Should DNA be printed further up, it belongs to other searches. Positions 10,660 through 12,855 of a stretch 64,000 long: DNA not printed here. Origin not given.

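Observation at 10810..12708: Single-polypeptide T6SS sheath: an apparent natural TssB-TssC (VipA-VipB) fusion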

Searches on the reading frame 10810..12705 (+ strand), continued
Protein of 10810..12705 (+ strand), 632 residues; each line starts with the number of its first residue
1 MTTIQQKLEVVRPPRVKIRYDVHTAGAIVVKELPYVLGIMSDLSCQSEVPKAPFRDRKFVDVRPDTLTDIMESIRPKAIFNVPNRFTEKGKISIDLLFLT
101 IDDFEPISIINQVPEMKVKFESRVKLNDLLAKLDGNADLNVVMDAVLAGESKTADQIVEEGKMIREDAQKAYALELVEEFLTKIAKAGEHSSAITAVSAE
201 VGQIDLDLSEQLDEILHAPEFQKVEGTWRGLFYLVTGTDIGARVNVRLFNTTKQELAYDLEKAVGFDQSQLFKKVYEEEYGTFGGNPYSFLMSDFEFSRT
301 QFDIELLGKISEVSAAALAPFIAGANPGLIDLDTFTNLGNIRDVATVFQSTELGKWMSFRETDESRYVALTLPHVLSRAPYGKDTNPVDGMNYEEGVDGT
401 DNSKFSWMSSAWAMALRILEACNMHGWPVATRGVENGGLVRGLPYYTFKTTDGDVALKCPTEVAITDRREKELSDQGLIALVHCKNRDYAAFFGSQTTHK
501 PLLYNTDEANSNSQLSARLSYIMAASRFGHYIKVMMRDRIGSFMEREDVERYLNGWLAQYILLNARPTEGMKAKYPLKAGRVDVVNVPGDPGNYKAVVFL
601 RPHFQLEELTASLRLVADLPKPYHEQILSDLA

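Call 50: fold_search(model_id=the predicted structure, library=pdb)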
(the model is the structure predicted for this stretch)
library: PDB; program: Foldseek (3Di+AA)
matches with E <= 10: 658; with E <= 0.001: 28
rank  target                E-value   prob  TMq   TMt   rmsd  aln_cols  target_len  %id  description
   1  5n8n_B                7.5e-41  1.00  0.63  0.86  10.7       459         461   44  Contracted sheath of a Pseudomonas aeruginosa type six secretion system consisting of TssB1 and TssC1 (released 2018-01-10)
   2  9n4v_A                9.1e-40  1.00  0.54  0.92   9.3       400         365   55  Azotobacter vinelandii extended type VI secretion system sheath tube complex (released 2025-07-16)
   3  5urx_1B               1.7e-36  1.00  0.61  0.89   8.6       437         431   39  Structure of the contracted type VI secretion system sheath in Myxococcus xanthus (released 2017-05-10)
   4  3j9g_2                5.4e-36  1.00  0.62  0.89   9.0       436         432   37  Atomic model of the VipA/VipB, the type six secretion system contractile sheath of Vibrio cholerae from cryo-EM (released 2015-03-11)
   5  5urw_1B               6.9e-36  1.00  0.61  0.92   2.4       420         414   39  Structure of the extended type VI secretion system sheath in Myxococcus xanthus (released 2017-05-10)
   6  5myu_MODEL_1_A        1.6e-34  1.00  0.62  0.89   7.9       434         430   37  VipA-N2/VipB contracted sheath of type VI secretion system (released 2017-08-02)
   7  5ojq_A                9.3e-34  1.00  0.66  0.87   5.8       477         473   35  The modeled structure of of wild type extended type VI secretion system sheath/tube complex in vibrio cholerae based o (released 2017-08-09)
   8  5mxn_MODEL_1_A        1.0e-33  1.00  0.66  0.87   5.8       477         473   35  Atomic model of the VipA/VipB/Hcp, the type six secretion system non-contractile sheath-tube of Vibrio cholera (released 2017-08-02)
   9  3j9o_B                2.1e-27  1.00  0.59  0.85  14.2       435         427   27  CryoEM structure of a type VI secretion system (released 2015-03-18)
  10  9mkb_AK               2.9e-06  1.00  0.31  0.30  15.7       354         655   12  Structure of the bacteriophage T4 portal-neck-tail complex (released 2025-12-24)
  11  9qgp_3A               4.1e-06  1.00  0.28  0.41  13.6       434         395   12  Cryo-EM structure of the PlPVC1 sheath, 6-fold symmetrized (C6), in contracted state (released 2025-10-29)
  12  8q1i_O                4.8e-06  1.00  0.28  0.31  14.3       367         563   12  Neck-tail junction of phage 812 after tail contraction (C6) (released 2024-08-14)
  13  8q1i_I                6.8e-06  1.00  0.30  0.47  14.2       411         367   11  Neck-tail junction of phage 812 after tail contraction (C6) (released 2024-08-14)
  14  9f4a_SA               2.3e-05  1.00  0.34  0.33   6.2       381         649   11  Interface between baseplate cup and extended tail tube/sheath of Klebsiella phage KP1 variant vB_Kpn_Lilla1 (released 2025-05-14)
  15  5n8n_A                2.4e-05  1.00  0.17  0.74  12.4       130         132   38  Contracted sheath of a Pseudomonas aeruginosa type six secretion system consisting of TssB1 and TssC1 (released 2018-01-10)
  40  3j9g_1                9.1e-03  1.00  0.14  0.65   9.7       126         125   25  Atomic model of the VipA/VipB, the type six secretion system contractile sheath of Vibrio cholerae from cryo-EM (released 2015-03-11)
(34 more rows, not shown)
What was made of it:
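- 10810..12708 (+): tssBC: a single 632-codon gene encoding a fused T6SS contractile-sheath protomer. Foldseek matches TssC chains with TM 0.85-0.92 and also TssB chains (call 50).
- On T6SS sheath protomer (structure): Foldseek: 5n8n_B, 9n4v_A, 5urw_1B and 3j9g with TM (normalised to target) 0.85-0.92; TssB chains 0.45-0.74 (call 50).
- Closest known: Single-chain sheaths of contractile phages, R-pyocins, Afp/PVC and other eCIS. Same: Distant fold similarity of the core domains: Foldseek E 1e-6 to 1e-3, TM about 0.3 (call 50).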

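Call 54: search_protein_families(library=pfam, proteins=[L070:15864-18674:+, L070:18683-21298:+, L070:7645-9027:+, L070:4832-6061:+, L070:9363-9794:+, L070:12657-13070:+, L076:15807-18299:+, L076:18275-20878:+, L076:20878-21942:+, L070:12112-12654:+], max_evalue=0.001)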
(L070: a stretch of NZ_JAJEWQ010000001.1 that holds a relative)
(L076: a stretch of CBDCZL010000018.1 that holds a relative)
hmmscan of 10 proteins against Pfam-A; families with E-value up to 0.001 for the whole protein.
L070:15864-18674:+ (937 aa): 1 family
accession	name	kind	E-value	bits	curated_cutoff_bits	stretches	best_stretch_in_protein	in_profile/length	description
PF05954.17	Phage_GPD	-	3.4e-36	125.4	30.1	1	68-443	2-303/305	Phage tail baseplate hub (GPD)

L070:18683-21298:+ (872 aa): 4 families
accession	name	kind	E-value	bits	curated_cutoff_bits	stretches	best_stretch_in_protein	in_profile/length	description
PF09937.14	DUF2169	-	1e-55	189.7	25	1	48-304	23-294/294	Uncharacterized protein conserved in bacteria (DUF2169)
PF13599.13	Pentapeptide_4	-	3.6e-31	107.5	38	4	574-649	3-78/78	Pentapeptide repeat region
PF00805.28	Pentapeptide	-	1.1e-23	82.8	20.2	1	560-594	4-38/40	Pentapeptide repeats (8 copies)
PF13576.12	Pentapeptide_3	-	3.6e-12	46.7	27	0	772-813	3-47/48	Pentapeptide repeats (9 copies)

L070:7645-9027:+ (461 aa): 6 families
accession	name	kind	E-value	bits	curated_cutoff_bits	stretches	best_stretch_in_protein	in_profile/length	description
PF00158.32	Sigma54_activat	-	1.9e-61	207.1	20.2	1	139-304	2-167/168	Sigma-54 interaction domain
PF25601.1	AAA_lid_14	-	9.9e-18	64.2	27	1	311-379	2-70/87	AAA+ ATPase lid domain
PF14532.12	Sigma54_activ_2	-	1.6e-16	61.2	25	1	140-309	2-138/138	Sigma-54 interaction domain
PF07724.20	AAA_2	-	1e-11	45.6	27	1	161-291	5-136/166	AAA domain (Cdc48 subfamily)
PF07728.20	AAA_5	-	1e-07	32.4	22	1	161-284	1-127/139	AAA domain (dynein-related subfamily)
PF00004.35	AAA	-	1.4e-06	29.3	21.2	1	164-288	3-117/131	ATPase family associated with various cellular activities (AAA)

L070:4832-6061:+ (410 aa): 1 family
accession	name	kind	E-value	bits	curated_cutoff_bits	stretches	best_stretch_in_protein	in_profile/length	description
PF03372.29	Exo_endo_phos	-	1.6e-22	80.7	24.5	1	47-400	1-225/225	Endonuclease/Exonuclease/phosphatase family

L070:9363-9794:+ (144 aa): 0 families

L070:12657-13070:+ (138 aa): 1 family
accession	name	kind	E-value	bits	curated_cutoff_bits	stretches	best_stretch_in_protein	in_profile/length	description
PF04965.19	GPW_gp25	-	4.2e-08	33.3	27.2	1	27-115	3-87/96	Baseplate wedge protein gp25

L076:15807-18299:+ (831 aa): 1 family
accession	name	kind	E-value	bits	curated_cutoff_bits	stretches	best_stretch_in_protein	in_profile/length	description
PF05954.17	Phage_GPD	-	3e-30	105.9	30.1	1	53-393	1-302/305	Phage tail baseplate hub (GPD)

L076:18275-20878:+ (868 aa): 6 families
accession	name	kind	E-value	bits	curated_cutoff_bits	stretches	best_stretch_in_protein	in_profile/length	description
PF09937.14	DUF2169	-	5.1e-71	239.9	25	1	30-313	2-294/294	Uncharacterized protein conserved in bacteria (DUF2169)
PF00805.28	Pentapeptide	-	3.4e-48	161.2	20.2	9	584-621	3-40/40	Pentapeptide repeats (8 copies)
PF13599.13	Pentapeptide_4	-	1.3e-38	131.4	38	6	774-850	2-78/78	Pentapeptide repeat region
PF13576.12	Pentapeptide_3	-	1.1e-24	86.8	27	2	805-847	1-46/48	Pentapeptide repeats (9 copies)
PF23894.2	LD_SV2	-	8.7e-08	32.8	29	0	696-765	24-92/92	SV2A/B/C luminal domain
PF25296.1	Decapeptide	-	0.00016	21.9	45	0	811-845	33-67/74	Decapeptide repeat region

L076:20878-21942:+ (355 aa): 6 families
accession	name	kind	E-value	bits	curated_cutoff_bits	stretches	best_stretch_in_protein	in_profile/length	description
PF00805.28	Pentapeptide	-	7e-48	160.2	20.2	7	45-84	1-40/40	Pentapeptide repeats (8 copies)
PF13599.13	Pentapeptide_4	-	1.2e-42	144.2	38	5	171-247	2-78/78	Pentapeptide repeat region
PF13576.12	Pentapeptide_3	-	3.3e-27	94.9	27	3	217-257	1-44/48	Pentapeptide repeats (9 copies)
PF23894.2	LD_SV2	-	1.2e-14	54.9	29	2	29-87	34-92/92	SV2A/B/C luminal domain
PF25296.1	Decapeptide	-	2.2e-07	31.1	45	0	192-248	17-73/74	Decapeptide repeat region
PF13229.12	Beta_helix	-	0.00029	21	25.9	0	146-234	35-99/158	Right handed beta helix region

L070:12112-12654:+ (181 aa): 1 family
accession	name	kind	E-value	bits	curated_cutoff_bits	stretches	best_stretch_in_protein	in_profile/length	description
PF05638.18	T6SS_HCP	-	5.1e-20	72.5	23.5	1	15-154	6-128/129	Type VI secretion system effector, Hcp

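Call 55: find_encoding_contigs(protein=P0185, flank=10000, max_places=1)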
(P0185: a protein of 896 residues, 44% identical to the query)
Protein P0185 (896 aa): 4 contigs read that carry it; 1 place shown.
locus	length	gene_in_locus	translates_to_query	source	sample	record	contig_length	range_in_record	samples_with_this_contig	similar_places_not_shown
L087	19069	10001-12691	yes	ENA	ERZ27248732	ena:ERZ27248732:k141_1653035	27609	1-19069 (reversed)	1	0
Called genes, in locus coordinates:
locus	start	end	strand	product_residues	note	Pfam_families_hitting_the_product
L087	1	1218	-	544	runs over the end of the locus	PF06609:TRI12 (weak), PF00083:Sugar_tr, PF07690:MFS_1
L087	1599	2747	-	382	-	PF00083:Sugar_tr, PF07690:MFS_1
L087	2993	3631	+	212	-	-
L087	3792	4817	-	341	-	PF01261:AP_endonuc_2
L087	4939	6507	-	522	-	PF01408:GFO_IDH_MocA, PF19051:GFO_IDH_MocA_C2 (weak), PF22725:GFO_IDH_MocA_C3 (faint)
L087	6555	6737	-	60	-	-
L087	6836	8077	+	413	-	PF13676:TIR_2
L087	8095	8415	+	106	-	PF20030:bpMoxR, PF13191:AAA_16 (weak), PF07728:AAA_5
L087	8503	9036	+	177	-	-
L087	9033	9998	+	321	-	-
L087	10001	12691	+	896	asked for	PF05591:T6SS_VipA, PF05943:VipB, PF18945:VipB_2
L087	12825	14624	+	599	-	PF02254:TrkA_N, PF02026:RyR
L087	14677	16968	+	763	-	PF13676:TIR_2, PF25000:DUF7779, PF24885:TPR_NPHP3, PF13374:TPR_10, PF13424:TPR_12, PF13374:TPR_10, PF13424:TPR_12, PF24885:TPR_NPHP3, +6 more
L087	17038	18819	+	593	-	PF18181:SLATT_1 (faint)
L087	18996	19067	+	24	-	?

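Call 56: find_encoding_contigs(protein=P0159, flank=10000, max_places=1)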
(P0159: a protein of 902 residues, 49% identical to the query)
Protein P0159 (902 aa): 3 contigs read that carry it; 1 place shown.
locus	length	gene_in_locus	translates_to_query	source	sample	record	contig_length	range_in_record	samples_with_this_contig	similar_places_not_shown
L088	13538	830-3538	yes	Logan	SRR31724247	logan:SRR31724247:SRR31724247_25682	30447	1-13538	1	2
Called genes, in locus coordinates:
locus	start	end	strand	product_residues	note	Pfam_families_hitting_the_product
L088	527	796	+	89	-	-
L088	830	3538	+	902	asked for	PF05591:T6SS_VipA, PF05943:VipB, PF18945:VipB_2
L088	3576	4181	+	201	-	PF05638:T6SS_HCP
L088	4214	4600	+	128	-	-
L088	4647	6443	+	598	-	PF05947:T6SS_TssF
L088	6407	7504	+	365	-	PF06996:T6SS_TssG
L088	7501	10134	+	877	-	PF05954:Phage_GPD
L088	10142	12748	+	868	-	PF09937:DUF2169, PF00805:Pentapeptide, PF13576:Pentapeptide_3 (faint), PF00805:Pentapeptide (weak), PF13599:Pentapeptide_4 (weak)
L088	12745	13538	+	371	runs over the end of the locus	-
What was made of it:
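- Calls 54, 56: in fused clusters tssG is followed by vgrG or tssJ.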

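Call 60: find_encoding_contigs(protein=P0179, flank=10000, max_places=1)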
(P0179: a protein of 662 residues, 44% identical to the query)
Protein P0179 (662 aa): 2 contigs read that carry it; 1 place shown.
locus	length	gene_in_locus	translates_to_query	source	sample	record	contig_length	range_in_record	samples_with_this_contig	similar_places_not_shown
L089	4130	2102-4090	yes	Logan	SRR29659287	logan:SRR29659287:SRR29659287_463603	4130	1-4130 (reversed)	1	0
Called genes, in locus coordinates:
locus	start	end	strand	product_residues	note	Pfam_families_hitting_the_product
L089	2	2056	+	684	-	?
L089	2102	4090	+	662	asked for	PF05591:T6SS_VipA, PF05943:VipB, PF18945:VipB_2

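Call 61: find_encoding_contigs(protein=P0213, flank=10000, max_places=1)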
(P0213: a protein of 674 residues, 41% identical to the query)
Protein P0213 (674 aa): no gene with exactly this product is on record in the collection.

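Call 62: find_encoding_contigs(protein=P0288, flank=10000, max_places=1)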
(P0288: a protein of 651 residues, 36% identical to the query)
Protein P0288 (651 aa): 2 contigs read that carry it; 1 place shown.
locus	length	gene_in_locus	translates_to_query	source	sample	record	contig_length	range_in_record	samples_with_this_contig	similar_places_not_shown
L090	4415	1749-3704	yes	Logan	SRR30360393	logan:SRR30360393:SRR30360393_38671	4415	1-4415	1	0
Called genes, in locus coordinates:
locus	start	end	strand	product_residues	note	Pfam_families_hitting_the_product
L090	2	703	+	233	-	?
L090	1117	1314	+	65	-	PF15919:HicB_lk_antitox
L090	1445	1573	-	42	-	-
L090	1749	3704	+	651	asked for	PF05591:T6SS_VipA, PF05943:VipB, PF18945:VipB_2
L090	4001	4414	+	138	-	?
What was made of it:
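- Tried and rejected: The contigs for P0179 and P0288 were only ~4 kb (calls 60, 62), and P0213 was not on record (call 61).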

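Call 63: list_cluster_members(proteins=[P0154, P0257, P0212, P0223, P0170, P0177, P0213, P0271, P0153, P0196])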
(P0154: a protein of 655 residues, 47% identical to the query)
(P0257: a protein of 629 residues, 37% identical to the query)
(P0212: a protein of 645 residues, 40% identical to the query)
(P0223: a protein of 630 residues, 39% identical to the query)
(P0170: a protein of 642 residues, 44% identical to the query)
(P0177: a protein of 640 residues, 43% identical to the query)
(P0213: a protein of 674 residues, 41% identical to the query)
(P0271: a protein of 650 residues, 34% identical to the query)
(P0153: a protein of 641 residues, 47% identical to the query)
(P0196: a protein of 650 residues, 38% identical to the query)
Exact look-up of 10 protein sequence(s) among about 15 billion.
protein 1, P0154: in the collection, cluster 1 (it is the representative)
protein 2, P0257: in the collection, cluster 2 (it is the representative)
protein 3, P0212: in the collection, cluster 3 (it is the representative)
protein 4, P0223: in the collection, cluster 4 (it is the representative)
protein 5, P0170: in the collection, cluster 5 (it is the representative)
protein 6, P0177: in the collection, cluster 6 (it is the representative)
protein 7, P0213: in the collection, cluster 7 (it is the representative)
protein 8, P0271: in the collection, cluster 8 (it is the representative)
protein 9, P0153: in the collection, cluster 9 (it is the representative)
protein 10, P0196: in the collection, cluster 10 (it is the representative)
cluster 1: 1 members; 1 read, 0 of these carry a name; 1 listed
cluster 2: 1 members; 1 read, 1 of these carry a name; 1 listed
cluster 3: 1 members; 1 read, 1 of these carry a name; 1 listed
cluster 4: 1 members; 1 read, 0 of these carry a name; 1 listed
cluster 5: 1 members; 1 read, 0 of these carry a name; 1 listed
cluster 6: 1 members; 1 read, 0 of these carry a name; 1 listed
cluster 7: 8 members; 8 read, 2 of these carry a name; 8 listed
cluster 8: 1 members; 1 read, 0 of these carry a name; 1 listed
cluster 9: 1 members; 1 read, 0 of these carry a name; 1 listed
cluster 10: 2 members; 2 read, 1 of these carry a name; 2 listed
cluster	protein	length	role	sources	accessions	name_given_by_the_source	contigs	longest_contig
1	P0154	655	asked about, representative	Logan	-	-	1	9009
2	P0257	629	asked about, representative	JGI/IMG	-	type VI secretion system protein ImpC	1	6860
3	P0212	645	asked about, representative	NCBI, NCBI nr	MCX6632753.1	MAG: type VI secretion system contractile sheath large subunit [Candidatus Solibacter sp.] | type VI secretion system contractile sheath large subunit [Candidatus Solibacter sp.]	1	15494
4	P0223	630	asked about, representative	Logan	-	-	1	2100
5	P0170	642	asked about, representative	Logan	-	-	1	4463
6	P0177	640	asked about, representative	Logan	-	-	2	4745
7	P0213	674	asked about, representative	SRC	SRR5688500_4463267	-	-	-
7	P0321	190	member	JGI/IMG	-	type VI secretion system protein ImpC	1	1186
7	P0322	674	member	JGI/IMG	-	type VI secretion system protein ImpC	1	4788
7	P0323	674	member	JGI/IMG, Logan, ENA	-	-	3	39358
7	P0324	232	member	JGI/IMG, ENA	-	-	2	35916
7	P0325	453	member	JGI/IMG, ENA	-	-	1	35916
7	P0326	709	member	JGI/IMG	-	-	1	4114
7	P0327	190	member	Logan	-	-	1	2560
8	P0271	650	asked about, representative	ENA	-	-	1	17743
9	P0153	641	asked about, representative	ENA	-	-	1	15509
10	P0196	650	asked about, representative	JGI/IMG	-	type VI secretion system protein ImpC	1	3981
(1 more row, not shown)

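Call 64: find_encoding_contigs(protein=P0323, flank=10000, max_places=1)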
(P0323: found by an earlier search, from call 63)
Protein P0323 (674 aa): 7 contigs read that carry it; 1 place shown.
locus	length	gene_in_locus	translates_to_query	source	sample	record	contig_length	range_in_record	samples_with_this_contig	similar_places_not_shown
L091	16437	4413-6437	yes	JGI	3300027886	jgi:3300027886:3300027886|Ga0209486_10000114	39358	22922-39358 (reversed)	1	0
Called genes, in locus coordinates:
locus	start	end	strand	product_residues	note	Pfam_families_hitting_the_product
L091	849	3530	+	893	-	PF00069:Pkinase, PF07714:PK_Tyr_Ser-Thr, PF00930:DPPIV_N (faint), PF26550:Tricorn_2nd, PF26549:Tricorn_N, PF07676:PD40, PF26549:Tricorn_N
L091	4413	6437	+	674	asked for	PF05591:T6SS_VipA, PF05943:VipB, PF18945:VipB_2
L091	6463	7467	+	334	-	PF02861:Clp_N, PF13676:TIR_2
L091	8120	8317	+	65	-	-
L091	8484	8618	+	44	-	-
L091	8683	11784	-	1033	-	PF00082:Peptidase_S8, PF02225:PA, PF17766:fn3_6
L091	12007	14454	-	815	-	PF13802:Gal_mutarotas_2, PF01055:Glyco_hydro_31_2nd, PF21365:Glyco_hydro_31_3rd, PF17137:DUF5110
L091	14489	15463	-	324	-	PF00480:ROK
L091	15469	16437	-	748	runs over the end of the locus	PF09137:Glucodextran_N, PF00723:Glyco_hydro_15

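Call 65: find_encoding_contigs(protein=P0212, flank=10000, max_places=1)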
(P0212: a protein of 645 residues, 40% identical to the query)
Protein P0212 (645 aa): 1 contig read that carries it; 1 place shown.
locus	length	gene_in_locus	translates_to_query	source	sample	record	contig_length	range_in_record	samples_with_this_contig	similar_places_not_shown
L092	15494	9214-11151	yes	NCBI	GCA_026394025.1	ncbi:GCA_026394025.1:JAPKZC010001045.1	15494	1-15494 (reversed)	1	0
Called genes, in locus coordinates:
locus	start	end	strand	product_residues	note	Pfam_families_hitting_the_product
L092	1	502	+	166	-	PF13360:PQQ_2 (weak)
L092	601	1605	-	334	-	-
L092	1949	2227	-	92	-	PF13560:HTH_31 (weak), PF01381:HTH_3, PF15943:YdaS_toxin (weak)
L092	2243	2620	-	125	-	PF05015:HigB-like_toxin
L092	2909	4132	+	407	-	PF13378:MR_MLE_C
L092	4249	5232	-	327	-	PF00753:Lactamase_B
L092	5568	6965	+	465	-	PF00884:Sulfatase, PF16347:SGSH_C (faint)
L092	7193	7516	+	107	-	-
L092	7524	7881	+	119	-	PF00656:Peptidase_C14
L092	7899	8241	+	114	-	-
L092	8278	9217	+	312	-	PF25174:Beta-prop_THOC3, PF25175:Beta-prop_WDR5, PF23381:Beta-prop_IFT122_1st, PF24814:WD40_Prp19, PF25172:Beta-prop_WDR3_2nd, PF23393:Beta-prop_WDR90_POC16_2nd, PF23414:Beta-prop_EML_2, PF25171:Beta-prop_WDR36-Utp21_1st, +45 more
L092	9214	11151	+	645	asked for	PF05591:T6SS_VipA, PF05943:VipB, PF18945:VipB_2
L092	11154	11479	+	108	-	PF06812:ImpA_N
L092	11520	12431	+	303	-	PF16989:T6SS_VasJ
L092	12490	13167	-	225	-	PF01261:AP_endonuc_2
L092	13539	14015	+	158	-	PF00111:Fer2, PF01799:Fer2_2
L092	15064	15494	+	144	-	PF02738:MoCoBD_1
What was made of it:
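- Tried and rejected: P0323 and P0212 did give contexts (calls 64, 65).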

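Call 76: find_related_loci(query=L050:20439-21938:+, collection=metagenome_contigs, flank=10000)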
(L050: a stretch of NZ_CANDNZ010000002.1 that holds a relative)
Query L050:20439-21938:+ (500 aa) in metagenome_contigs; peptide patterns used: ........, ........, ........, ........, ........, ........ (x = any residue, [..] = any of these).
64 stretches matched a pattern; 1 encode a relative of the query (tblastn E <= 1e-3); 1 distinct loci.
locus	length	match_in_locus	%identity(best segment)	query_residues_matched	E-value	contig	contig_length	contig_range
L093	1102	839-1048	33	95-169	4e-8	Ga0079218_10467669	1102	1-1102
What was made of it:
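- Tried and rejected: Metagenome scan with the Thalassomonas TssM C-terminus, to see what lies beyond tssM (call 76).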
